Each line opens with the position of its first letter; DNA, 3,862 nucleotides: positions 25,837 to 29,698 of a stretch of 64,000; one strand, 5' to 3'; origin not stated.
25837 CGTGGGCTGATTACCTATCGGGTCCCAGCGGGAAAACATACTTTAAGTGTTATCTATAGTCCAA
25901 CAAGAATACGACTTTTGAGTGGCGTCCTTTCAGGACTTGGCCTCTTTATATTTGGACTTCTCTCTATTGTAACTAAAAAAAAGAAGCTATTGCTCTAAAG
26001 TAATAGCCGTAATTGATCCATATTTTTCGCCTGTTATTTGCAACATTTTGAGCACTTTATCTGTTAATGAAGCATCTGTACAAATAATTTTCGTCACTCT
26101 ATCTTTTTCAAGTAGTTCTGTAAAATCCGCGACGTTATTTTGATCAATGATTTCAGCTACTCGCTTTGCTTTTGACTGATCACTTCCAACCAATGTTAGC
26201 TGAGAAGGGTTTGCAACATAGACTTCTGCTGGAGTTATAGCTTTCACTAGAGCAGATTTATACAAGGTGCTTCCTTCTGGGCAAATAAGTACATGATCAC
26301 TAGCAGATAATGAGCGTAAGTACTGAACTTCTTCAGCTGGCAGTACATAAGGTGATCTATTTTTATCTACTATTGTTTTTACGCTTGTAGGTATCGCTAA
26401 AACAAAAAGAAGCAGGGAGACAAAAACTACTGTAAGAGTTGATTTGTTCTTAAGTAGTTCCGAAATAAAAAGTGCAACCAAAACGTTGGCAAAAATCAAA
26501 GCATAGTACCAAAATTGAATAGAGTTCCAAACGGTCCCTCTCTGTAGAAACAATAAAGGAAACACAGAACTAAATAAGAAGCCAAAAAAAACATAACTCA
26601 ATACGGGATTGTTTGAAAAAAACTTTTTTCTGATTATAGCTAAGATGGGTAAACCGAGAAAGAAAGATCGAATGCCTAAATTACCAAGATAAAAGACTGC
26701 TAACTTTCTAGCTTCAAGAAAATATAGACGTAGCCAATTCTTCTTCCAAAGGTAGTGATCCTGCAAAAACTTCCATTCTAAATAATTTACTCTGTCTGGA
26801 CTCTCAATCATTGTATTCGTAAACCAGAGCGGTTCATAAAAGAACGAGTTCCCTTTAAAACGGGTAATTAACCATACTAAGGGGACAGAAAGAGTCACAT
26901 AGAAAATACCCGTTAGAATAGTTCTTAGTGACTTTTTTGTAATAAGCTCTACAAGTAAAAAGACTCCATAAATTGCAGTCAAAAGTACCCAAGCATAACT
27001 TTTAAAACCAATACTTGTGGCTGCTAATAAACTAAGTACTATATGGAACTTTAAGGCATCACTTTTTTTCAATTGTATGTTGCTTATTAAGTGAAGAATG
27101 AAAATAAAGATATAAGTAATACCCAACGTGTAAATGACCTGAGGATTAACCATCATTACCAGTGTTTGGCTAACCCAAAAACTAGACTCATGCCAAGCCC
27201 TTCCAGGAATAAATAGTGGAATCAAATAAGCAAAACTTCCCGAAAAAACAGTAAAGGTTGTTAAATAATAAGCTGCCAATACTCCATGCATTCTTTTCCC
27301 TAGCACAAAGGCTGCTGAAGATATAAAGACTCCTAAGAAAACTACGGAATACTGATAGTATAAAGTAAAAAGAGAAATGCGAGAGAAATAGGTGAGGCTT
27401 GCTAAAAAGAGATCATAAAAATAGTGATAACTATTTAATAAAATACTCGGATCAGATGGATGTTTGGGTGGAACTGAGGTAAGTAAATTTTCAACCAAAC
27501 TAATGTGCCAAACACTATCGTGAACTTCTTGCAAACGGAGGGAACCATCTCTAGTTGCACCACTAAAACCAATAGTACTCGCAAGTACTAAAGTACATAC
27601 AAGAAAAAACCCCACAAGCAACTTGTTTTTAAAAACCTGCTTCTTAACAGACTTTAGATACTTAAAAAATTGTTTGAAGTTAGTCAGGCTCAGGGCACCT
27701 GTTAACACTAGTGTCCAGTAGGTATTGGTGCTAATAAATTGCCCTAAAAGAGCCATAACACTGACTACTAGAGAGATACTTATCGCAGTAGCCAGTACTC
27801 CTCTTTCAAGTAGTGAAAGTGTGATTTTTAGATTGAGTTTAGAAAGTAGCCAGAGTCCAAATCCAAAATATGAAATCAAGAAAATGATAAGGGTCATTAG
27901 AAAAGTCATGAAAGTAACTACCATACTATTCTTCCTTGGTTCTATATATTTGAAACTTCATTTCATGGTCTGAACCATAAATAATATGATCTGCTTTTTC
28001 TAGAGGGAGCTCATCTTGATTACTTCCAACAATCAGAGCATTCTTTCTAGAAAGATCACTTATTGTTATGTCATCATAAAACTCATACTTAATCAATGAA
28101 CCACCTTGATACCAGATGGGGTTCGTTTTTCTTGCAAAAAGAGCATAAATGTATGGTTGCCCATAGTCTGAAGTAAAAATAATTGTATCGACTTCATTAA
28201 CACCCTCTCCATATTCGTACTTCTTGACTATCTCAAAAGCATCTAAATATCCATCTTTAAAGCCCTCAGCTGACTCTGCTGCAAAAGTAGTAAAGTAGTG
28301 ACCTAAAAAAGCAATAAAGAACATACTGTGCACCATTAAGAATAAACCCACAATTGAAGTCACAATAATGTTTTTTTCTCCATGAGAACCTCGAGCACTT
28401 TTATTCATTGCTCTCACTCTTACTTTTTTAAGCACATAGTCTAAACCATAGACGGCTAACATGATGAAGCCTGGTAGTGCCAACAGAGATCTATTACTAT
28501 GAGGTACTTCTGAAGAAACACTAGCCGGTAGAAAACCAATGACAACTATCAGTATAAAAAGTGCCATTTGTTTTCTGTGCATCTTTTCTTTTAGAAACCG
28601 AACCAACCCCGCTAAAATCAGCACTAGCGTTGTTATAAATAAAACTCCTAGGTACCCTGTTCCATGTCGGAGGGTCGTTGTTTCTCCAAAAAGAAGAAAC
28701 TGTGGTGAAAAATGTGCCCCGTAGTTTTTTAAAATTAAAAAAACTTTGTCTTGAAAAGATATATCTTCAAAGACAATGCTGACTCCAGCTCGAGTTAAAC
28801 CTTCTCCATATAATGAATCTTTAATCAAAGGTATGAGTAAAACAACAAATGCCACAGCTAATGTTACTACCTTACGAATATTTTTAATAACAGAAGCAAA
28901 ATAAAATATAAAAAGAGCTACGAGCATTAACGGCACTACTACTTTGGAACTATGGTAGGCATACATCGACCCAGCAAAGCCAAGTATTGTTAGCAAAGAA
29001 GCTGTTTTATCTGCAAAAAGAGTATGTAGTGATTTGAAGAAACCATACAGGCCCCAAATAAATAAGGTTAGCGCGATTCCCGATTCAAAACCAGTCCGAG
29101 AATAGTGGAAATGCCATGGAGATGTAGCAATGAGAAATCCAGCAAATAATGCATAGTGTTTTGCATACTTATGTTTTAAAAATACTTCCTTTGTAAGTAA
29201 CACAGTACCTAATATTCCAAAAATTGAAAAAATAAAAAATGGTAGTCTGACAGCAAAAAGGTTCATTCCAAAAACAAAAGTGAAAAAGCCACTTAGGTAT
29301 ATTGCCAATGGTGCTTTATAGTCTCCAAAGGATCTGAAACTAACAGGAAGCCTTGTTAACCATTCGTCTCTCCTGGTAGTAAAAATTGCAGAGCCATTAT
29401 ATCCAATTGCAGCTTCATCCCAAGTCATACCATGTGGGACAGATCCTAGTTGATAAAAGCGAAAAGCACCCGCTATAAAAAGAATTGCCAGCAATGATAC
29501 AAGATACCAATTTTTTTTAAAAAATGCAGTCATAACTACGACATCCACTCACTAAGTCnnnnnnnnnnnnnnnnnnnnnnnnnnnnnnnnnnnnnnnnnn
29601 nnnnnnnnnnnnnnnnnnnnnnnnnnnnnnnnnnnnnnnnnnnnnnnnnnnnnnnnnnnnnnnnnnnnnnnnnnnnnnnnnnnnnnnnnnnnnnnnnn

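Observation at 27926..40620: Eleven-gene minus-strand operon that reads like an assembly line: 4 GT-C, 5 GT2, 1 GT4, Wzx, ending in a GQFPVRW-family protein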

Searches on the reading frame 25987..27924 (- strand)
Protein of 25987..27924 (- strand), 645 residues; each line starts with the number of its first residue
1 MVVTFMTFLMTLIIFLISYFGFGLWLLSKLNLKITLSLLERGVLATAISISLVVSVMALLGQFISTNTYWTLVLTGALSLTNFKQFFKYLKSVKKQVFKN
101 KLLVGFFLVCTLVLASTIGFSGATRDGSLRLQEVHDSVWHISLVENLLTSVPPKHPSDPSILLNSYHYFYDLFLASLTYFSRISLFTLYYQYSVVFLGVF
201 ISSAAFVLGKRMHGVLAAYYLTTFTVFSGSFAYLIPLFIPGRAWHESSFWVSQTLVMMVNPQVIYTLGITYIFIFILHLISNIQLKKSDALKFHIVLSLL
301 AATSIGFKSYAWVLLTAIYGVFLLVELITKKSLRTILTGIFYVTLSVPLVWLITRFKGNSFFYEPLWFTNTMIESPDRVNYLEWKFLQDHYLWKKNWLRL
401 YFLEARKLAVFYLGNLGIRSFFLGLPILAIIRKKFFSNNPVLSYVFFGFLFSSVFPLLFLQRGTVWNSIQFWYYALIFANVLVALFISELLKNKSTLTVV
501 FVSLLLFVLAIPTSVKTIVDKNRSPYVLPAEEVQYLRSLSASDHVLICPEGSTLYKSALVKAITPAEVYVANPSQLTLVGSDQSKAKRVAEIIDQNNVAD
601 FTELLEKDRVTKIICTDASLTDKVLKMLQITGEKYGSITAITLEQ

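Call 8: search_protein_families(library=pfam, proteins=[window:25987-27924:-], max_evalue=0.01)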
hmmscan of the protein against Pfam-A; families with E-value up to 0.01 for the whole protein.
window:25987-27924:- (645 aa): 0 families

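Call 36: search_protein_families(library=ncbifam, proteins=[window:25987-27924:-], max_evalue=0.001)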
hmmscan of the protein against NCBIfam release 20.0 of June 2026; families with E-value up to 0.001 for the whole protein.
window:25987-27924:- (645 aa): 0 families

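Call 47: search_protein_families(library=pfam, proteins=[window:25987-27924:-], max_evalue=5)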
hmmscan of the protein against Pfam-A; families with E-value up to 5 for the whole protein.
window:25987-27924:- (645 aa): 1 family
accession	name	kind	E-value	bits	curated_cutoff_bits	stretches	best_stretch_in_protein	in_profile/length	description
PF21861.2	RepB_C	-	0.22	12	27.3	1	588-605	10-27/58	Replication protein RepB, C-terminal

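Call 49: find_homologous_proteins(query=window:25987-27924:-, max_evalue=0.00001)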
Query window:25987-27924:- (645 aa): 116 proteins with E <= 0.00001 among 8000 candidates.
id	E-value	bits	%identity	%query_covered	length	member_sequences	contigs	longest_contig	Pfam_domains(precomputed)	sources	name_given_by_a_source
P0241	0.0e+0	1386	100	100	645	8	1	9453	-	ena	-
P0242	6.5e-238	810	57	99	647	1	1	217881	-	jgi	jgi:hypothetical protein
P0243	2.6e-229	781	57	98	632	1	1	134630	-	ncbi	-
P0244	2.1e-227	775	55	97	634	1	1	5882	-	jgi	-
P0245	2.2e-227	775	56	96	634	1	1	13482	-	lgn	-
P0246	5.6e-226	770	56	97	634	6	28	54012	-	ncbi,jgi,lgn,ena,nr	ncbi:MAG: hypothetical protein CO028_04080 [Candidatus Levybacteria bacterium CG_4_9_14_0_2_um_filte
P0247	3.1e-223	761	55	98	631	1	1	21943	-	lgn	-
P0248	4.5e-223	761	54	100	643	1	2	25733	-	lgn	-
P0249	4.4e-216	738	100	53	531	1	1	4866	PF00535.33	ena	-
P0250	2.6e-212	725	53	99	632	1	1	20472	-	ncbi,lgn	-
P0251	5.0e-212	724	53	98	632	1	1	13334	-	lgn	-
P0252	2.0e-210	719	55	96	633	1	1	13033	-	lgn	-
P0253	6.1e-208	711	55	94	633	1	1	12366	-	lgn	-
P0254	1.7e-207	709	53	97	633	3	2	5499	-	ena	-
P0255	9.6e-207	707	55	96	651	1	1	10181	-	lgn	-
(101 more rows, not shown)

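Call 59: predict_structure(alignment_id=A2)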
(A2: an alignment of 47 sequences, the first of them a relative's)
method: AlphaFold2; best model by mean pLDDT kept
length: 645 residues; sequences in the alignment: 47
mean_pLDDT: 93.2   pTM: 0.93
mean pLDDT of the five models: 93.2, 92.2, 91.9, 91.8, 91.4
residues with pLDDT >= 90: 522; 70-90: 115; 50-70: 8; < 50: 0
segments of 3 or more residues with pLDDT < 50: none
pLDDT, mean of each block of 10 residues (from residue 1): 92 98 96 91 98 98 97 98 95 96 96 93 90 92 96 94 90 98 95 96 98 96 94 91 86 85 96 97 83 97 95 96 95 94 96 79 86 91 96 97 95 94 91 83 95 89 72 96 96 95 93 89 92 97 96 95 95 87 93 96 95 97 96 96 84
secondary structure, 60 per line:
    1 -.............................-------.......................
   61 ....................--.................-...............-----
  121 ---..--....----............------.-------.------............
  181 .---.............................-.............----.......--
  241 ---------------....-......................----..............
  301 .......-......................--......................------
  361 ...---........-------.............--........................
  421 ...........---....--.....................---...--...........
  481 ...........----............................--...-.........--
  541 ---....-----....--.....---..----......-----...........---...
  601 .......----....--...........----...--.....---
elements in order: H2-30 H38-80 H83-99 H101-115 E128-131 H136-147 H169-181 H185-213 H215-227 H232-238 H256-259 H261-282 H287-307 H309-330 H333-354 E361-363 H367-374 H382-394 H397-431 H435-438 H441-458 E459-461 H470-491 H496-523 E526-528 H530-538 E544-547 H553-556 H559-563 H573-578 H584-594 H598-607 E612-615 H618-628 E633-635 E638-642

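Call 78: find_encoding_contigs(protein=P0242, flank=10000, max_places=1)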
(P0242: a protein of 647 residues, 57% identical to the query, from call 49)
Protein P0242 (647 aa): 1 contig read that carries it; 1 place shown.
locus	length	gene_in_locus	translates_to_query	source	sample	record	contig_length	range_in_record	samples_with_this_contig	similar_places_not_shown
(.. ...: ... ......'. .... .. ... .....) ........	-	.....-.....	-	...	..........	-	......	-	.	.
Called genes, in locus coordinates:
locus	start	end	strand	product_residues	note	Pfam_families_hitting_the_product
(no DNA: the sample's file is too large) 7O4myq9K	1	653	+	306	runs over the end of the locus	PF00535:Glycos_transf_2, PF10111:Glyco_tranf_2_2 (weak)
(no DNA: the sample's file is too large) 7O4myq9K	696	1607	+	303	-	PF00535:Glycos_transf_2, PF13641:Glyco_tranf_2_3, PF13632:Glyco_trans_2_3 (faint)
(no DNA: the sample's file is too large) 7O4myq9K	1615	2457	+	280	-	PF00535:Glycos_transf_2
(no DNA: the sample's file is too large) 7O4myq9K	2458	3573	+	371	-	PF00534:Glycos_transf_1, PF13692:Glyco_trans_1_4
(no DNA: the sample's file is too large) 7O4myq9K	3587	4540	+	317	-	PF00535:Glycos_transf_2 (weak), PF13641:Glyco_tranf_2_3 (weak), PF13632:Glyco_trans_2_3 (weak)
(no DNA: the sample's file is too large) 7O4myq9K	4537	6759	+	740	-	-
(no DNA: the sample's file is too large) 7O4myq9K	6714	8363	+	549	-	-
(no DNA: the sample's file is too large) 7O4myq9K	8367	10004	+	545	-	PF13231:PMT_2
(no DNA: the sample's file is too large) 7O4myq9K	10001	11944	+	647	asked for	-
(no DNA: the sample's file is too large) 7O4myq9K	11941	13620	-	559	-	PF10131:PTPS_related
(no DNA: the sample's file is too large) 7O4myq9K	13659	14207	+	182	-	-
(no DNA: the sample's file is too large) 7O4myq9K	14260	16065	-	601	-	-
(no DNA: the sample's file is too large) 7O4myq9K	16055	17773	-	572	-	PF10131:PTPS_related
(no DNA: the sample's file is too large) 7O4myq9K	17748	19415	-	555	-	PF13231:PMT_2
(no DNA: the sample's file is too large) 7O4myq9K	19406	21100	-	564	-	PF13231:PMT_2 (faint)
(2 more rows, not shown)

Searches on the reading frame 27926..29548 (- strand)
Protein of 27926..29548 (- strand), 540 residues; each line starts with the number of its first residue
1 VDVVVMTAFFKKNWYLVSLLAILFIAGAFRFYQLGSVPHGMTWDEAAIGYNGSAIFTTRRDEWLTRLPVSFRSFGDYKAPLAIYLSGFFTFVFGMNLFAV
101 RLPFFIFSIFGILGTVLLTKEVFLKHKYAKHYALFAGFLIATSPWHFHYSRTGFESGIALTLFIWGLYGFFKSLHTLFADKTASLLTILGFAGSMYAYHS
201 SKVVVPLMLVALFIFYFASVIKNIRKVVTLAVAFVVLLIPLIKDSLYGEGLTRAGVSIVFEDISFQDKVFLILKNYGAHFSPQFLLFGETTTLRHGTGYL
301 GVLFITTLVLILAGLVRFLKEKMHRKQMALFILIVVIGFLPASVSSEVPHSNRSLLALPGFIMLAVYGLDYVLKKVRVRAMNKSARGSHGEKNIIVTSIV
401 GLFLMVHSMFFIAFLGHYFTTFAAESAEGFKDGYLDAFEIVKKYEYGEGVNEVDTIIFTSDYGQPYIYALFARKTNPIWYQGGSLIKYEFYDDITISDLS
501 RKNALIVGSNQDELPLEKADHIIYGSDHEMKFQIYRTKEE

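Call 4: search_protein_families(library=pfam, proteins=[window:27926-29548:-], max_evalue=0.01)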
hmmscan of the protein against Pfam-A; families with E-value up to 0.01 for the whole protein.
window:27926-29548:- (540 aa): 2 families
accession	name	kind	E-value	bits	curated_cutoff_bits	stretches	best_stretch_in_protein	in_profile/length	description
PF04306.18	DUF456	-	0.00011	23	29.4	1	333-422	9-96/139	Protein of unknown function (DUF456)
PF13231.12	PMT_2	-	0.0005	20.7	26.1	1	78-238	2-155/160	Dolichyl-phosphate-mannose-protein mannosyltransferase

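Call 23: search_solved_structures(query=window:27926-29548:-, max_evalue=10)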
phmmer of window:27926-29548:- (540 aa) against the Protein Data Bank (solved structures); distinct sequences matched with E-value up to 10: 0.

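Call 25: search_protein_families(library=ncbifam, proteins=[window:27926-29548:-], max_evalue=0.01)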
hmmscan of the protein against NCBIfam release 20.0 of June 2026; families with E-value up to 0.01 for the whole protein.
window:27926-29548:- (540 aa): 0 families
